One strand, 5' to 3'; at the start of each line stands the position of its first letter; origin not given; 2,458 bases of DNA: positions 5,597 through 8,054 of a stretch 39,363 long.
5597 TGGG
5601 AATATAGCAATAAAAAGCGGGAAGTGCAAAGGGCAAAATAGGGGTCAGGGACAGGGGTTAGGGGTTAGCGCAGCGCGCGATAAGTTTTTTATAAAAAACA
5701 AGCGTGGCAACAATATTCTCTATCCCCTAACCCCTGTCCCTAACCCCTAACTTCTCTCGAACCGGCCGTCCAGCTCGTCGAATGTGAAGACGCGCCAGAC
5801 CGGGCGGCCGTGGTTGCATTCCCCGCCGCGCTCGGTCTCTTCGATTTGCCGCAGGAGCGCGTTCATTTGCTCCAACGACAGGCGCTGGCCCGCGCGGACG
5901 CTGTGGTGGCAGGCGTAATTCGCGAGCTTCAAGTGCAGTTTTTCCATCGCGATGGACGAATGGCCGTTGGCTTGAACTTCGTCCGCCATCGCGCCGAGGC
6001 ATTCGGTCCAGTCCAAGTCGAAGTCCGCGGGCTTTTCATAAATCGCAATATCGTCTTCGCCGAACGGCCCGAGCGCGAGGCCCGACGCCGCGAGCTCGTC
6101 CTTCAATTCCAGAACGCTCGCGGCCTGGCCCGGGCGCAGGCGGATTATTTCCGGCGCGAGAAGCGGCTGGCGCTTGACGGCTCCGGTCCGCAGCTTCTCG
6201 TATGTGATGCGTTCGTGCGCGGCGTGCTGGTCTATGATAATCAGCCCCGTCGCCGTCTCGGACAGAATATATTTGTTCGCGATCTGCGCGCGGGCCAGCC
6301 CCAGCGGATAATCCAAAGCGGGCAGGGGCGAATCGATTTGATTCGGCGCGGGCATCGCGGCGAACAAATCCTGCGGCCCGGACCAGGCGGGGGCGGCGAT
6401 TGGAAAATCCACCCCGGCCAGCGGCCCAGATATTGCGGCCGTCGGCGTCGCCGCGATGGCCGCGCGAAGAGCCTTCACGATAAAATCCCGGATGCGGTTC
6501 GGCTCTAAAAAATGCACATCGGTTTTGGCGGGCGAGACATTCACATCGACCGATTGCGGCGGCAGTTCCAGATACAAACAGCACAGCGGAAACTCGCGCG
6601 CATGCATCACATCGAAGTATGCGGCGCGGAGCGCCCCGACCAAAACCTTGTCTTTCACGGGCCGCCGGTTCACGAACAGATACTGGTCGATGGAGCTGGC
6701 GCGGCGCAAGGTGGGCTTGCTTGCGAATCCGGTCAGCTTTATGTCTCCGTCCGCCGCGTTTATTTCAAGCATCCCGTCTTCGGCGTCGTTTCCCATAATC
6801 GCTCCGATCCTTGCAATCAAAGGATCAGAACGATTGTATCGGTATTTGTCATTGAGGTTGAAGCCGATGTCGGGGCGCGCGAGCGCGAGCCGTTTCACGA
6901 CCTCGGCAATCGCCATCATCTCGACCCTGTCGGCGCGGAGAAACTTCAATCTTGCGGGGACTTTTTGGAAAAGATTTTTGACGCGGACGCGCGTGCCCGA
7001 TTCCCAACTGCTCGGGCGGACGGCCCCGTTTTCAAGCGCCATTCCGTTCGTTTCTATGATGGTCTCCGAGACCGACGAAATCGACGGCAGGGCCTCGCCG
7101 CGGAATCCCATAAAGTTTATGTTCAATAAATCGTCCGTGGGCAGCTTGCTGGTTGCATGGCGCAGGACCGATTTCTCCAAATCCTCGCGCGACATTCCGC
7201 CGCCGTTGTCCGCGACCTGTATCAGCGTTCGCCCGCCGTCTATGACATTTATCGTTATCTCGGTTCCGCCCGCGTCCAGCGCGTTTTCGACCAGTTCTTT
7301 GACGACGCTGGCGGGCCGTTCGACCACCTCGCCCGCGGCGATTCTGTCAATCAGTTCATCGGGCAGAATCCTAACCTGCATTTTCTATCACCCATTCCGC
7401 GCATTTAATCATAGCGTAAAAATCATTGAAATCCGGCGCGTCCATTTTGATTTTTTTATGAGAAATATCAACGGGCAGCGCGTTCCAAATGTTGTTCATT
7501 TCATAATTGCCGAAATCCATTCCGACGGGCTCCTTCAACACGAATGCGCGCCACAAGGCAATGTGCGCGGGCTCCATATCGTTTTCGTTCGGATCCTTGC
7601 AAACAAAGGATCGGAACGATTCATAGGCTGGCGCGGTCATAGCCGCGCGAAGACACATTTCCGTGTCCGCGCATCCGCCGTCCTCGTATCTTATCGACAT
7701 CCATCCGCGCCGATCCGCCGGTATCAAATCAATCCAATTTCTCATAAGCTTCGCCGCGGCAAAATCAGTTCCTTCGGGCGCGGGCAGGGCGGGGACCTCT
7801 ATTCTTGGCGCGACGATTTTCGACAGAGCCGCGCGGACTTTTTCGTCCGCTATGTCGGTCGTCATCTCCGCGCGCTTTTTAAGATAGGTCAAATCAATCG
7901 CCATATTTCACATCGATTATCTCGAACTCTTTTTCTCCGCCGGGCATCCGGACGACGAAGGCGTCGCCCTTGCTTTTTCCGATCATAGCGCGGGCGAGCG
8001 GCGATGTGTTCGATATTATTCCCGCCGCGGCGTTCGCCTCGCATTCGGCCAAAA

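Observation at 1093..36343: Strand-polar palindromic motif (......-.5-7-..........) embedded only in coding sequences, 10 copies all in one absolute orientation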

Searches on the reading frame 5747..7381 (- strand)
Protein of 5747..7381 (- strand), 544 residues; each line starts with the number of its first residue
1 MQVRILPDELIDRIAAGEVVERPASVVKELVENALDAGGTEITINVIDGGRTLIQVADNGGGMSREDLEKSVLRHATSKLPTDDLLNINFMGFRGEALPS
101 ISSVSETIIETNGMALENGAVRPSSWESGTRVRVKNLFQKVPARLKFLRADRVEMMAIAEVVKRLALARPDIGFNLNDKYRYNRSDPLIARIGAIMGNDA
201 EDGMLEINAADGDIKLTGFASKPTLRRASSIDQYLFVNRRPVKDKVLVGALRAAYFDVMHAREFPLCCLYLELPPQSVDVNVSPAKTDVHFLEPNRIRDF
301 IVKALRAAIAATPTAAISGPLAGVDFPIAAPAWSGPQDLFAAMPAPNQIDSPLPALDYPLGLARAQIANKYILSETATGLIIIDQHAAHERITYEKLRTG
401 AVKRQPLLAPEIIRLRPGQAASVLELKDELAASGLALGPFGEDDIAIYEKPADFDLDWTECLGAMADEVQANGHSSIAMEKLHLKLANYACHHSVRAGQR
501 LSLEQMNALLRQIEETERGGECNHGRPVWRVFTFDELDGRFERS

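Call 8: search_protein_families(library=pfam, proteins=[window:5747-7381:-])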
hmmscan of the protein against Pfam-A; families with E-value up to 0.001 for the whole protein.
window:5747-7381:- (544 aa): 4 families
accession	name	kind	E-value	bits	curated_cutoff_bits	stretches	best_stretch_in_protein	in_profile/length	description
PF01119.25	DNA_mis_repair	-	1.8e-33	115.1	26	1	193-309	2-118/119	DNA mismatch repair protein, C-terminal domain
PF08676.16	MutL_C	-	3.5e-31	108.2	25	1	365-501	2-142/142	MutL C terminal dimerisation domain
PF13589.12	HATPase_c_3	-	4.4e-10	40.2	25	1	24-80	4-61/137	Histidine kinase-, DNA gyrase B-, and HSP90-like ATPase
PF02518.31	HATPase_c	-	1.2e-08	35.8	26.4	1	21-134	4-105/111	Histidine kinase-, DNA gyrase B-, and HSP90-like ATPase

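Call 34: find_homologous_proteins(query=window:5747-7381:-, max_evalue=1e-30)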
Query window:5747-7381:- (544 aa): 8000 proteins with E <= 1e-30 among 8000 candidates; the best 120 are listed.
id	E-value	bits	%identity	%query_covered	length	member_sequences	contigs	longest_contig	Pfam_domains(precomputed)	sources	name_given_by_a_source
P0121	0.0e+0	1213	100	100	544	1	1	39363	PF01119.26,PF08676.17,PF02518.32,PF13589.13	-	-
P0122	5.6e-255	865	72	100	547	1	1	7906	PF01119.26,PF08676.17,PF02518.32,PF13589.13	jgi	jgi:DNA mismatch repair protein MutL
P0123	1.3e-250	851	71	100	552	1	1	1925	PF01119.26,PF08676.17,PF02518.32,PF13589.13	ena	-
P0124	1.8e-249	847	70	100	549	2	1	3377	PF01119.26,PF08676.17,PF02518.32,PF13589.13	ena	-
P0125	5.2e-249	845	70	100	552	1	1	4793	PF01119.26,PF08676.17,PF02518.32,PF13589.13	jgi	jgi:DNA mismatch repair protein MutL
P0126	1.9e-248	844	70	100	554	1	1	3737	PF01119.26,PF08676.17,PF02518.32,PF13589.13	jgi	jgi:DNA mismatch repair protein MutL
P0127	6.7e-248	842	70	100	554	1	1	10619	PF01119.26,PF08676.17,PF02518.32,PF13589.13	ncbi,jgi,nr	ncbi:MAG: DNA mismatch repair endonuclease MutL [Rickettsiales bacterium]|jgi:DNA mismatch repair pr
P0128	1.7e-247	840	72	100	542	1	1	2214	PF01119.26,PF08676.17,PF02518.32,PF13589.13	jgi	-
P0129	1.8e-244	830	69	100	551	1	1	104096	PF01119.26,PF08676.17,PF02518.32,PF13589.13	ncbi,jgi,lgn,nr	ncbi:MAG: DNA mismatch repair endonuclease MutL [Rickettsiales bacterium]|jgi:DNA mismatch repair pr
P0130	2.1e-244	830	70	100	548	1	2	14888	PF01119.26,PF08676.17,PF02518.32,PF13589.13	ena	-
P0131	1.5e-242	824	69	100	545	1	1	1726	PF01119.26,PF08676.17,PF02518.32,PF13589.13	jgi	jgi:DNA mismatch repair protein MutL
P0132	5.7e-242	822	70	100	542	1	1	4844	PF01119.26,PF08676.17,PF02518.32,PF13589.13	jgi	jgi:DNA mismatch repair protein MutL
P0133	1.6e-241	821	69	100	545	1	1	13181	PF01119.26,PF08676.17,PF02518.32,PF13589.13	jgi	jgi:DNA mismatch repair protein MutL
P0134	4.1e-236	803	66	100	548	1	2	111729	PF01119.26,PF08676.17,PF02518.32,PF13589.13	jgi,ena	-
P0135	6.8e-235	799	65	100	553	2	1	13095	PF01119.26,PF08676.17,PF02518.32,PF13589.13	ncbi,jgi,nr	ncbi:MAG: DNA mismatch repair endonuclease MutL [Rickettsiales bacterium]|jgi:DNA mismatch repair pr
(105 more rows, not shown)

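Call 36: find_encoding_contigs(protein=P0134, flank=10000, max_places=2)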
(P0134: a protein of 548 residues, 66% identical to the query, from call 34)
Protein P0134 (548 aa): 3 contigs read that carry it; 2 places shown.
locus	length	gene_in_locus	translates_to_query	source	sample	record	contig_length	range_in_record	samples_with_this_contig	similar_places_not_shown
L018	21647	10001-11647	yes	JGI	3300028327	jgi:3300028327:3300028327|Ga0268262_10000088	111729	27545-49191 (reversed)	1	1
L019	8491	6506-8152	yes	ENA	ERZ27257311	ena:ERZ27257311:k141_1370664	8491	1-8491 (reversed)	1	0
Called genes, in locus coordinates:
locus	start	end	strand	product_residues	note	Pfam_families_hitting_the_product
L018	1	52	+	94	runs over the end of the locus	-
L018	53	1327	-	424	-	PF02403:Seryl_tRNA_N, PF00587:tRNA-synt_2b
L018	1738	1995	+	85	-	-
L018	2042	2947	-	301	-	PF00890:FAD_binding_2 (faint), PF01266:DAO (faint), PF03486:HI0933_like (faint), PF07992:Pyr_redox_2, PF12831:FAD_oxidored (weak), PF13450:NAD_binding_8 (faint), PF13738:Pyr_redox_3, PF00070:Pyr_redox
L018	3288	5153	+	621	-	PF02867:Ribonuc_red_lgC (faint)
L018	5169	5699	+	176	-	PF01923:Cob_adeno_trans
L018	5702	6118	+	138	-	-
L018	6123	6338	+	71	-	-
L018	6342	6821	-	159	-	PF00226:DnaJ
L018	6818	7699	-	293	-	PF02899:Phage_int_SAM_1, PF00589:Phage_integrase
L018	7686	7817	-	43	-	-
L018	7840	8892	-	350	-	PF03739:LptF_LptG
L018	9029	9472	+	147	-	PF03449:GreA_GreB_N, PF01272:GreA_GreB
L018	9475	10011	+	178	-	-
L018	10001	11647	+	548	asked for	PF02518:HATPase_c, PF13589:HATPase_c_3, PF01119:DNA_mis_repair, PF08676:MutL_C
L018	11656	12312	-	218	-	-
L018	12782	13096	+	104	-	PF02699:YajC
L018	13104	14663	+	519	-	PF21760:SecD_1st, PF22599:SecDF_P1_head, PF02355:SecD_SecF_C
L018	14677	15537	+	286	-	PF07549:Sec_GG, PF02355:SecD_SecF_C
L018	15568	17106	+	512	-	PF17820:PDZ_6, PF03572:Peptidase_S41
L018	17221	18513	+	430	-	-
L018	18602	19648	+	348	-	-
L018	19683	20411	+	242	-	-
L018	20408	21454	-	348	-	PF21016:RlmN_N, PF04055:Radical_SAM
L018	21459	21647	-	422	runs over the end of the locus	PF05496:RuvB_N, PF14532:Sigma54_activ_2 (weak), PF00004:AAA, PF07724:AAA_2 (weak), PF07728:AAA_5, PF13173:AAA_14 (weak), PF16193:AAA_assoc_2, PF12002:MgsA_C, +4 more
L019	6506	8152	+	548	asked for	PF02518:HATPase_c, PF13589:HATPase_c_3, PF01119:DNA_mis_repair, PF08676:MutL_C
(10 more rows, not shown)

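Call 37: find_encoding_contigs(protein=P0133, flank=10000, max_places=2)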
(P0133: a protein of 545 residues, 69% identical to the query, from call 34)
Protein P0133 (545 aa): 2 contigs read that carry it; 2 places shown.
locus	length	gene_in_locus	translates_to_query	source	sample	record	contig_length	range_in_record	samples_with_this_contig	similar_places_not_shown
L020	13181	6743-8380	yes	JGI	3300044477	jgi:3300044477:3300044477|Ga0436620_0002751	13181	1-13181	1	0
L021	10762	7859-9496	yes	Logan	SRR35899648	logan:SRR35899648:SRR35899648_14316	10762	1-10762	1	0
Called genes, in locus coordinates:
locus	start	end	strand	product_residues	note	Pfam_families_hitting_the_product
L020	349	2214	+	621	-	PF02867:Ribonuc_red_lgC (faint)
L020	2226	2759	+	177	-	PF01923:Cob_adeno_trans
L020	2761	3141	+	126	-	-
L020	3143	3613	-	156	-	PF00226:DnaJ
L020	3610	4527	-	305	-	PF02899:Phage_int_SAM_1, PF00589:Phage_integrase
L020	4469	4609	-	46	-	-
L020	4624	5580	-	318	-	PF03739:LptF_LptG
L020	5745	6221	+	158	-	PF03449:GreA_GreB_N, PF01272:GreA_GreB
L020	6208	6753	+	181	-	-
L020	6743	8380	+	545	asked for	PF02518:HATPase_c, PF13589:HATPase_c_3, PF01119:DNA_mis_repair, PF08676:MutL_C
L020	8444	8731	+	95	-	PF02699:YajC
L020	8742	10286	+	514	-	PF07549:Sec_GG (weak), PF21760:SecD_1st, PF22599:SecDF_P1_head, PF02355:SecD_SecF_C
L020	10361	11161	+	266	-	PF07549:Sec_GG, PF02355:SecD_SecF_C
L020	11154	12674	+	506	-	PF17820:PDZ_6 (weak), PF03572:Peptidase_S41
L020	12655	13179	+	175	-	?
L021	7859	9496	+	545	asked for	PF02518:HATPase_c, PF13589:HATPase_c_3, PF01119:DNA_mis_repair, PF08676:MutL_C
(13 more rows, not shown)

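Call 38: find_encoding_contigs(protein=P0122, flank=10000, max_places=2)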
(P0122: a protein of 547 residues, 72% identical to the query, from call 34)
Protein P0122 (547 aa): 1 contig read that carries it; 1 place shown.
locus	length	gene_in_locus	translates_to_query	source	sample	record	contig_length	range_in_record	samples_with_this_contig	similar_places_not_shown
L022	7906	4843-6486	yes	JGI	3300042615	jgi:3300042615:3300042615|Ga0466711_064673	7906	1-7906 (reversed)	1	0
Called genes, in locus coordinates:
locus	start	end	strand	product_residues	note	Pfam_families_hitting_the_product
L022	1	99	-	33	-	?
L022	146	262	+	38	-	-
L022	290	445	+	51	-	-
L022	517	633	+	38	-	-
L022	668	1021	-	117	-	-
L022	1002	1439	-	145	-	PF00226:DnaJ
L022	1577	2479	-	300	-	PF02899:Phage_int_SAM_1, PF00589:Phage_integrase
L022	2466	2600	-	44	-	-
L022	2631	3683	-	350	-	PF03739:LptF_LptG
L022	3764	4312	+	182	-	PF03449:GreA_GreB_N, PF01272:GreA_GreB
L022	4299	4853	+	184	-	-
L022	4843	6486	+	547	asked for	PF02518:HATPase_c (weak), PF13589:HATPase_c_3, PF01119:DNA_mis_repair, PF08676:MutL_C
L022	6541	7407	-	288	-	-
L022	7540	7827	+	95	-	PF02699:YajC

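Call 61: find_encoding_contigs(protein=P0129, flank=10000, max_places=1)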
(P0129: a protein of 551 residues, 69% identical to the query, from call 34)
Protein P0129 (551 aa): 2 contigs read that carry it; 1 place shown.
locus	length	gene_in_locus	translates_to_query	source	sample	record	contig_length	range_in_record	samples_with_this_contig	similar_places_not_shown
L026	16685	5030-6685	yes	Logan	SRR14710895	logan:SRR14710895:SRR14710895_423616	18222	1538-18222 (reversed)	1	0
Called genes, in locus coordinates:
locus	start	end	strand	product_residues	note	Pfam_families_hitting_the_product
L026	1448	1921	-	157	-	PF00226:DnaJ (weak)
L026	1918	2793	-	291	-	PF02899:Phage_int_SAM_1, PF00589:Phage_integrase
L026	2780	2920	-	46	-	-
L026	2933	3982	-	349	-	PF03739:LptF_LptG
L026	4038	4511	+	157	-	PF03449:GreA_GreB_N, PF01272:GreA_GreB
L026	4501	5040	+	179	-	-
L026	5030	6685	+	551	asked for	PF02518:HATPase_c, PF13589:HATPase_c_3, PF01119:DNA_mis_repair, PF08676:MutL_C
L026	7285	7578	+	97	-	PF02699:YajC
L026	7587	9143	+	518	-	PF21760:SecD_1st, PF22599:SecDF_P1_head, PF02355:SecD_SecF_C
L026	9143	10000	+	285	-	PF07549:Sec_GG (weak), PF02355:SecD_SecF_C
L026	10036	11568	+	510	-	PF17820:PDZ_6 (weak), PF03572:Peptidase_S41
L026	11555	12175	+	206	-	PF01569:PAP2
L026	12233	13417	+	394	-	-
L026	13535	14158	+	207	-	-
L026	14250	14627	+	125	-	-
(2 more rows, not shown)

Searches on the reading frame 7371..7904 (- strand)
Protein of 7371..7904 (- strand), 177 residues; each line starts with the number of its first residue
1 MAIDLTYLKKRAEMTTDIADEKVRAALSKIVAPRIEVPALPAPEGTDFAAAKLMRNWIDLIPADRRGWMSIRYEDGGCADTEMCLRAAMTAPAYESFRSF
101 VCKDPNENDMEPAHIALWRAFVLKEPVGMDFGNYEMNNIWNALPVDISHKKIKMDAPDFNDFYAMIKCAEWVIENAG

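Call 8: search_protein_families(library=pfam, proteins=[window:7371-7904:-])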
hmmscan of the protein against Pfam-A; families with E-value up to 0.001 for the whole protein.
window:7371-7904:- (177 aa): 0 families

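Call 64: search_protein_families(library=ncbifam, proteins=[window:7371-7904:-], max_evalue=0.1)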
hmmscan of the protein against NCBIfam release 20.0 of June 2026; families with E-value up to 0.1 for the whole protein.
window:7371-7904:- (177 aa): 0 families

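Call 65: search_protein_families(library=pfam, proteins=[window:7371-7904:-], max_evalue=1)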
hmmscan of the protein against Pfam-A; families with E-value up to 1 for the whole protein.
window:7371-7904:- (177 aa): 0 families
